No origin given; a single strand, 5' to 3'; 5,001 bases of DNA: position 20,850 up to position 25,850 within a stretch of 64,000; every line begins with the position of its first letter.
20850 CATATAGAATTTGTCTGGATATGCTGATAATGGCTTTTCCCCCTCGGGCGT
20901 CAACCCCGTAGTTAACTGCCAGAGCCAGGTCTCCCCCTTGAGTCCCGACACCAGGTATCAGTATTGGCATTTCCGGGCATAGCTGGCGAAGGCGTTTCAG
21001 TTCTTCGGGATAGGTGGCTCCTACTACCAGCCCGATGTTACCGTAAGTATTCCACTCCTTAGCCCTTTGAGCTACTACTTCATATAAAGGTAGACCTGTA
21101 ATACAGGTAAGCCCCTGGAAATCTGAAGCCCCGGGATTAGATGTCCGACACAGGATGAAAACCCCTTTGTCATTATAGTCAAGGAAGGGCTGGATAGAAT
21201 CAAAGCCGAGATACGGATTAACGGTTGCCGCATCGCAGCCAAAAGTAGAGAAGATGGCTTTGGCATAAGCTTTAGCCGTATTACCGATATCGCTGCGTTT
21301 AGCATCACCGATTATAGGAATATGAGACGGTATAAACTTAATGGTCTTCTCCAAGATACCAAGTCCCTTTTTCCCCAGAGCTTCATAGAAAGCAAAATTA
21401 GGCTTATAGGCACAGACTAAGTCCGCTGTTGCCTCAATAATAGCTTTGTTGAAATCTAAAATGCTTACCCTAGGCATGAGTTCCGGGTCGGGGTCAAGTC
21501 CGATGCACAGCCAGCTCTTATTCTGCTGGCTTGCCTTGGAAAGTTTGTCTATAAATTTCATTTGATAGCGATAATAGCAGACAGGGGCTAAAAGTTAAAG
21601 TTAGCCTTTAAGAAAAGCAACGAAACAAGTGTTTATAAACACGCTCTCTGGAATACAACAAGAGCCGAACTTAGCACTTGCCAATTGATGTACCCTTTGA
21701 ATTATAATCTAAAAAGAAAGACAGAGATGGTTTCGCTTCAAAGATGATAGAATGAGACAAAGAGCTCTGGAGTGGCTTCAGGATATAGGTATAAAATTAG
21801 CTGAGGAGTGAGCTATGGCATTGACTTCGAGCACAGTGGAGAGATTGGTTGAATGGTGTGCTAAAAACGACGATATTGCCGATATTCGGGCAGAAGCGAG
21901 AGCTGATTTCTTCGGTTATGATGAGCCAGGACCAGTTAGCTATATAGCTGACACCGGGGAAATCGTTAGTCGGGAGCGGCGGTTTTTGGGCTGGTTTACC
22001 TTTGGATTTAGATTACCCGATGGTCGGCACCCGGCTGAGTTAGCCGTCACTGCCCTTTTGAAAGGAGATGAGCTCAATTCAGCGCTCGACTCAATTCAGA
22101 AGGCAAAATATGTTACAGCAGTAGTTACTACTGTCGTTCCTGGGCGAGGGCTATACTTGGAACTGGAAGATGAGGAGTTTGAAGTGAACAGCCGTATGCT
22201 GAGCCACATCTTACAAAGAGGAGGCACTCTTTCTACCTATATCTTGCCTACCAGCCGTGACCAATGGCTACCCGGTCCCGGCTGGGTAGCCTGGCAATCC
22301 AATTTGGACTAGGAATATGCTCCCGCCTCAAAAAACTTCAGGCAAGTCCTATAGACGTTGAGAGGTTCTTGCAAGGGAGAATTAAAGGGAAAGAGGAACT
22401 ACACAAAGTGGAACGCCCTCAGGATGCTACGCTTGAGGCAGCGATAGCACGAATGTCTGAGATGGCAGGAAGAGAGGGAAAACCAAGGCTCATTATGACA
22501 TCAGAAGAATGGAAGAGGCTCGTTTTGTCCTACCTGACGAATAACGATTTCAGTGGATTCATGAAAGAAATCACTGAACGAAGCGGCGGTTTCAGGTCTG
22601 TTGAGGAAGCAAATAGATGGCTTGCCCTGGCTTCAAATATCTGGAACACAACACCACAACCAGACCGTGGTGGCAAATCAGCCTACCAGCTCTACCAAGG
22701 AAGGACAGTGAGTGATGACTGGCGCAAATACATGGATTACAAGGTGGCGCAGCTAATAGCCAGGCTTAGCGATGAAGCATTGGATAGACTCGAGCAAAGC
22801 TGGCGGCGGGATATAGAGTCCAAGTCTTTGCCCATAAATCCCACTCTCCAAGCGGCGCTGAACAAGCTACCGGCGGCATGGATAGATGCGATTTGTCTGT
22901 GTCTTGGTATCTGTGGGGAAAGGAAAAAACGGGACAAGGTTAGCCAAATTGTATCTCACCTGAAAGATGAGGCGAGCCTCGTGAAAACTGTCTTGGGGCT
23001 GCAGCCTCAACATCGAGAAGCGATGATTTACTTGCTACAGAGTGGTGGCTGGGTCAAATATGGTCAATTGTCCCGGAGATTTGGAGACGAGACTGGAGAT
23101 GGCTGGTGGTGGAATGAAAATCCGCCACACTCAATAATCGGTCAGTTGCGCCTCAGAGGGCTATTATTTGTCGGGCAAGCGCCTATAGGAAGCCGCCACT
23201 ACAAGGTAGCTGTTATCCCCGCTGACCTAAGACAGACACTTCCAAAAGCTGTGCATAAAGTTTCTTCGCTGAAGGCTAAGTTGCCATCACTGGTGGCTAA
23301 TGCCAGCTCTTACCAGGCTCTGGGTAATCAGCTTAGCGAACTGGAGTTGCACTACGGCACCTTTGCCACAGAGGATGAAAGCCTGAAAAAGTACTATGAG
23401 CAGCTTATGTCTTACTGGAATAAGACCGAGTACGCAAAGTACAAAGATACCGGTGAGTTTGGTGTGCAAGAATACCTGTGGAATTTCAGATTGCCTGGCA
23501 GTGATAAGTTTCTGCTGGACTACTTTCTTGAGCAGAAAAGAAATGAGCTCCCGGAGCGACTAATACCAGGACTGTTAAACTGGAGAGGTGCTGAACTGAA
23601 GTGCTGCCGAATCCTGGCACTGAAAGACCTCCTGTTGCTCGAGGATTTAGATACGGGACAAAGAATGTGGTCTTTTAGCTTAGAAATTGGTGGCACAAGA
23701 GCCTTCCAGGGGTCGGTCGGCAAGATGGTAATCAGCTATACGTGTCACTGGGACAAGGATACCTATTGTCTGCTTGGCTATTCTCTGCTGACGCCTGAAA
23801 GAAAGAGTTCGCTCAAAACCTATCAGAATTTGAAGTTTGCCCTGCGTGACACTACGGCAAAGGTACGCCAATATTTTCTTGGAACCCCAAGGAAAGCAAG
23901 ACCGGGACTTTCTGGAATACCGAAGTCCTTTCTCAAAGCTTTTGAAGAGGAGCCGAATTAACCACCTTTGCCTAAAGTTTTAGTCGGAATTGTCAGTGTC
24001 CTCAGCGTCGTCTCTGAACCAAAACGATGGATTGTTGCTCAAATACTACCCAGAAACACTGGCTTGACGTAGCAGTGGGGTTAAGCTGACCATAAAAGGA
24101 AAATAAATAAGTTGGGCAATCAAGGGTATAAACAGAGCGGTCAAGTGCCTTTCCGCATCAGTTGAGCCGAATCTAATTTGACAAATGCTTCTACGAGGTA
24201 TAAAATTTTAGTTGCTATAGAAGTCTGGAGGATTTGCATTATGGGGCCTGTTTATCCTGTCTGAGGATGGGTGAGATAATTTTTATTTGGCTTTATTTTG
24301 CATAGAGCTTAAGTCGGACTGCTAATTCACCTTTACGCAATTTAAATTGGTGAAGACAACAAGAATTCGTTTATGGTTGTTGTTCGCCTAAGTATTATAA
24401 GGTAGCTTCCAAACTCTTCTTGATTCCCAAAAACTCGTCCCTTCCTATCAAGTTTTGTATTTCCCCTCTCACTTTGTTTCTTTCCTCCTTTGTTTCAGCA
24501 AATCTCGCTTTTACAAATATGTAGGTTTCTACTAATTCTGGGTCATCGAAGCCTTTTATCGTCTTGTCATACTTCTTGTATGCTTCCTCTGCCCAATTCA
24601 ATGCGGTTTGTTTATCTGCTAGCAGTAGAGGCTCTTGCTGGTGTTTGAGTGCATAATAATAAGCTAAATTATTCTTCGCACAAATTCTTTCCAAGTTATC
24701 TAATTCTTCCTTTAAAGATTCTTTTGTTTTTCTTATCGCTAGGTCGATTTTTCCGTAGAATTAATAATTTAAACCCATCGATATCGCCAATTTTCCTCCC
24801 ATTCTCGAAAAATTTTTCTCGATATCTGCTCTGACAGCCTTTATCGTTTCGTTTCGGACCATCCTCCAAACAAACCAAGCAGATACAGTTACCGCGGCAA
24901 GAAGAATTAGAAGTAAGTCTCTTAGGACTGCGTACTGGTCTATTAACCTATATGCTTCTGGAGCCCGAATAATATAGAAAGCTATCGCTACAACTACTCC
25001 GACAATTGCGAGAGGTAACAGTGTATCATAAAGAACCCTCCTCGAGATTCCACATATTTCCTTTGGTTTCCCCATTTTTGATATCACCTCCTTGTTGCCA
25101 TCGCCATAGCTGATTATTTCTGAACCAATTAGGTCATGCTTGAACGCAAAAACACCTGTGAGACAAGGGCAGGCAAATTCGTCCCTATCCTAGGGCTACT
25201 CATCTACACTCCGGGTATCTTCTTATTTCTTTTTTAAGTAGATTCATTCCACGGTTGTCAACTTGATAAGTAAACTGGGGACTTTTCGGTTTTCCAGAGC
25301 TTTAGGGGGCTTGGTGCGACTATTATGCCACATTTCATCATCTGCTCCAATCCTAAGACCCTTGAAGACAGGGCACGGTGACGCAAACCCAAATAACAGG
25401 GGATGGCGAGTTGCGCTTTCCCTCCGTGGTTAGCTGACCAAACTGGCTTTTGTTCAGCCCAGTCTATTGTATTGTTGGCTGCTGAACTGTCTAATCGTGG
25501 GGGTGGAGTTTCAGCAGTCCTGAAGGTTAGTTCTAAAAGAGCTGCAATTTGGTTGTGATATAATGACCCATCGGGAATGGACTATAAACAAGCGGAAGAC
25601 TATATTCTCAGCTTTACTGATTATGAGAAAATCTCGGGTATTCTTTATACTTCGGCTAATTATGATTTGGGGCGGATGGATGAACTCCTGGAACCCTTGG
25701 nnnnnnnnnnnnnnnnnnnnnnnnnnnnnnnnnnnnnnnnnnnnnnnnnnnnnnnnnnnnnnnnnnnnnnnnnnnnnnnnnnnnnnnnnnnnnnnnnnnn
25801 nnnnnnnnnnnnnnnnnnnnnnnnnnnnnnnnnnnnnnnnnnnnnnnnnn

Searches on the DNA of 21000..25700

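Call 54: search_rna_families(source=window, start=21000, end=25700, threshold=evalue, max_evalue=1)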
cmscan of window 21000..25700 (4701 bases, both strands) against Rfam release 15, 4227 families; matches with E-value up to 1: 1.
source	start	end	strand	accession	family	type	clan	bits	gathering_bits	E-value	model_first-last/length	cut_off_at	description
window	22887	22953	+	RF00805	mir-351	Gene; miRNA;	-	21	70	0.49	1-75/75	no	mir-351 microRNA precursor family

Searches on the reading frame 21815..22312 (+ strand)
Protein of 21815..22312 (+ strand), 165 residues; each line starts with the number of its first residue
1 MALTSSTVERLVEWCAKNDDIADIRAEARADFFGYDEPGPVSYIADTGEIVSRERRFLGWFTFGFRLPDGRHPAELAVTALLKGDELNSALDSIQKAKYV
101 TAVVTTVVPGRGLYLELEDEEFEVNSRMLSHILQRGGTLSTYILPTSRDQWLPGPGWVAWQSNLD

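Call 3: search_protein_families(library=pfam, proteins=[window:21815-22312:+], max_evalue=1)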
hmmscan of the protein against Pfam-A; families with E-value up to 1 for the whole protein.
window:21815-22312:+ (165 aa): 0 families

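Call 4: search_protein_families(library=ncbifam, proteins=[window:21815-22312:+], max_evalue=1)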
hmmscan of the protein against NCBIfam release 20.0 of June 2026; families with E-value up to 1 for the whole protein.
window:21815-22312:+ (165 aa): 0 families

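Call 5: search_protein_families(library=padloc, proteins=[window:21815-22312:+], max_evalue=1)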
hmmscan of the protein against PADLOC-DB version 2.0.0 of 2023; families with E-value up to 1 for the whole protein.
window:21815-22312:+ (165 aa): 0 families

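Call 9: find_homologous_proteins(query=window:21815-22312:+)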
Query window:21815-22312:+ (165 aa): 16 proteins with E <= 0.001 among 190 candidates.
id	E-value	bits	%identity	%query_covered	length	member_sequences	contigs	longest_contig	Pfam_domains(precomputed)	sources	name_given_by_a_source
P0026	2.4e-106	371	100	100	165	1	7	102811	-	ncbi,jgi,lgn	-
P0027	3.4e-63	230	65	97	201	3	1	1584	-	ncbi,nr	ncbi:MAG: hypothetical protein U9Q17_04285, partial [Chloroflexota bacterium]|nr:hypothetical protei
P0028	1.2e-58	216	57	97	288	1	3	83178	-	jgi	jgi:hypothetical protein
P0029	2.0e-58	215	58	97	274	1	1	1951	-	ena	-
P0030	1.2e-57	212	60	97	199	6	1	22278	-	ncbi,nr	ncbi:MAG TPA: hypothetical protein PK016_03155 [Candidatus Atribacteria bacterium]|nr:hypothetical p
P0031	8.4e-57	210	57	99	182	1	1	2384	-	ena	-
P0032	1.5e-55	205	59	97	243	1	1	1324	-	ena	-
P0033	4.8e-43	165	57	84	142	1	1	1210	-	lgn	-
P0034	6.1e-43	164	63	74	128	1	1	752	-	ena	-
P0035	7.1e-42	161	60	73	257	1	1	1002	-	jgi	-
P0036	3.0e-41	159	63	68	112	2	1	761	-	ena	-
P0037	7.8e-38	148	66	64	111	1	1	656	-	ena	-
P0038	3.4e-37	146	57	73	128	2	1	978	-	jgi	-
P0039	2.1e-34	137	60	63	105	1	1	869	-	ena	-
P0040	7.0e-34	135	61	62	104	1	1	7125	-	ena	-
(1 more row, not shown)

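Call 14: find_encoding_contigs(protein=P0026, flank=4000, max_places=10)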
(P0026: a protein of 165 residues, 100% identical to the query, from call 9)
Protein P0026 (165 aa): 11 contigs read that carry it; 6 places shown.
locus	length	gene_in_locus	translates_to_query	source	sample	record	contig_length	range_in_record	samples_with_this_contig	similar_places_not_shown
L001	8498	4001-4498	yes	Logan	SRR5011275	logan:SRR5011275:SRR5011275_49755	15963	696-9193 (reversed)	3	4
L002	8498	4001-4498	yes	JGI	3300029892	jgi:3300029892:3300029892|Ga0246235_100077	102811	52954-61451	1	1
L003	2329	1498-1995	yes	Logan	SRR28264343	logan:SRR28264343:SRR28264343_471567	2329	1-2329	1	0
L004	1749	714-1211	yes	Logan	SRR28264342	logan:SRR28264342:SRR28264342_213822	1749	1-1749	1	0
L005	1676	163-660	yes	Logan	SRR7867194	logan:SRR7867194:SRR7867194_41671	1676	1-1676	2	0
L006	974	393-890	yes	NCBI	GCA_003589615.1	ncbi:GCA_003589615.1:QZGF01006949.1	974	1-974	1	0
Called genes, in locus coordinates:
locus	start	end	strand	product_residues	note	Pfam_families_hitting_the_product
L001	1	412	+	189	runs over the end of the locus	PF00596:Aldolase_II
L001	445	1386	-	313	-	PF01063:Aminotran_4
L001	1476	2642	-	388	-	PF00817:IMS, PF11798:IMS_HHH, PF21999:IMS_HHH_1, PF11799:IMS_C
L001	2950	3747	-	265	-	PF00215:OMPdecase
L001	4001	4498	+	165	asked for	-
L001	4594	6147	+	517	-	-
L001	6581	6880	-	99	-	-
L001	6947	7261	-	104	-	-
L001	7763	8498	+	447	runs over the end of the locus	PF08245:Mur_ligase_M, PF02875:Mur_ligase_C, PF27239:FOL3_C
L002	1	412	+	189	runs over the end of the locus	PF00596:Aldolase_II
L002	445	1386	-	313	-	PF01063:Aminotran_4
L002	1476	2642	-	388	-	PF00817:IMS, PF11798:IMS_HHH, PF21999:IMS_HHH_1, PF11799:IMS_C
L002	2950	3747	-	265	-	PF00215:OMPdecase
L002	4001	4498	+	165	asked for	-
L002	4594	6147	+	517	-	-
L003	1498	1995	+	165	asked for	-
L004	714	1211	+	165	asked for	-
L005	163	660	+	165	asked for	-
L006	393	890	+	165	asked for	-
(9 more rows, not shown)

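Call 25: find_encoding_contigs(protein=P0028, flank=7000, max_places=3)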
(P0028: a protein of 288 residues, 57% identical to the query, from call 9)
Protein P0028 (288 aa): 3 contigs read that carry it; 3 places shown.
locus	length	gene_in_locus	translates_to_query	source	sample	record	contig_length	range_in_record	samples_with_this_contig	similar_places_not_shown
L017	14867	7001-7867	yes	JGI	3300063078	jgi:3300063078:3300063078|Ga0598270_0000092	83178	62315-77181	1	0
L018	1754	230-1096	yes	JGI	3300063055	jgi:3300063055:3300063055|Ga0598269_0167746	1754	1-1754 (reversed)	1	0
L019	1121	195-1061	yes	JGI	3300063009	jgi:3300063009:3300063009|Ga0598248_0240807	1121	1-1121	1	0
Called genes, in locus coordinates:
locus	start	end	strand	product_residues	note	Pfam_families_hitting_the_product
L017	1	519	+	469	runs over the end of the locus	PF00474:SSF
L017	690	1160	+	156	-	PF01257:2Fe-2S_thioredx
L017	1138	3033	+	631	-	PF01512:Complex1_51K, PF10589:NADH_4Fe-4S, PF00037:Fer4 (weak), PF12837:Fer4_6 (weak), PF13237:Fer4_10 (weak), PF14697:Fer4_21, PF12838:Fer4_7 (weak), PF13187:Fer4_9 (weak), +4 more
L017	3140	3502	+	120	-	PF01648:ACPS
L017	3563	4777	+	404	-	-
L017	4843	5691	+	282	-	PF20772:TACO1_YebC_N, PF01709:Transcrip_reg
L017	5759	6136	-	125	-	-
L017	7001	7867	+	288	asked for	-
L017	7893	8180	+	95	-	PF01726:LexA_DNA_bind (weak)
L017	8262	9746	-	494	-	PF02310:B12-binding, PF04055:Radical_SAM, PF13282:DUF4070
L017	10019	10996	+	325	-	PF13280:WYL, PF25583:WCX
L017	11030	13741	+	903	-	PF18019:Cas3_HD, PF00270:DEAD, PF22590:Cas3-like_C_2, PF18395:Cas3_C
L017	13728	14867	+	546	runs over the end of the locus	PF09481:CRISPR_Cse1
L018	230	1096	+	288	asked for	-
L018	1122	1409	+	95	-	PF01726:LexA_DNA_bind (weak)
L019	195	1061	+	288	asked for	-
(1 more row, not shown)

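Call 33: search_protein_families(library=pfam, proteins=[L017:7893-8180:+], max_evalue=0.1)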
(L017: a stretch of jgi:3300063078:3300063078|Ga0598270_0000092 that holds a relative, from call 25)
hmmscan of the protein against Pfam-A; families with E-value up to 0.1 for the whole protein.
L017:7893-8180:+ (95 aa): 7 families
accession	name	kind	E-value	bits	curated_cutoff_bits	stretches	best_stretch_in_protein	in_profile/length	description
PF01726.22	LexA_DNA_bind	-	5.9e-07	29.6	23.7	1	21-80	4-64/65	LexA DNA binding domain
PF01325.25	Fe_dep_repress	-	7.7e-05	23.3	26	1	27-73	8-53/60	Iron dependent repressor, N-terminal DNA binding domain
PF01047.28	MarR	-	0.0047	17.2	24.6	1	46-76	21-51/59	MarR family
PF00392.27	GntR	-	0.049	13.7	27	1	43-78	25-60/64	Bacterial regulatory proteins, gntR family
PF12802.13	MarR_2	-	0.074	13.7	27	0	46-76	24-54/61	MarR family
PF09339.16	HTH_IclR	-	0.075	13.3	22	1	48-74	24-50/52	IclR helix-turn-helix domain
PF13463.12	HTH_27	-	0.09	13.5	22.2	0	40-85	16-63/68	Winged helix DNA-binding domain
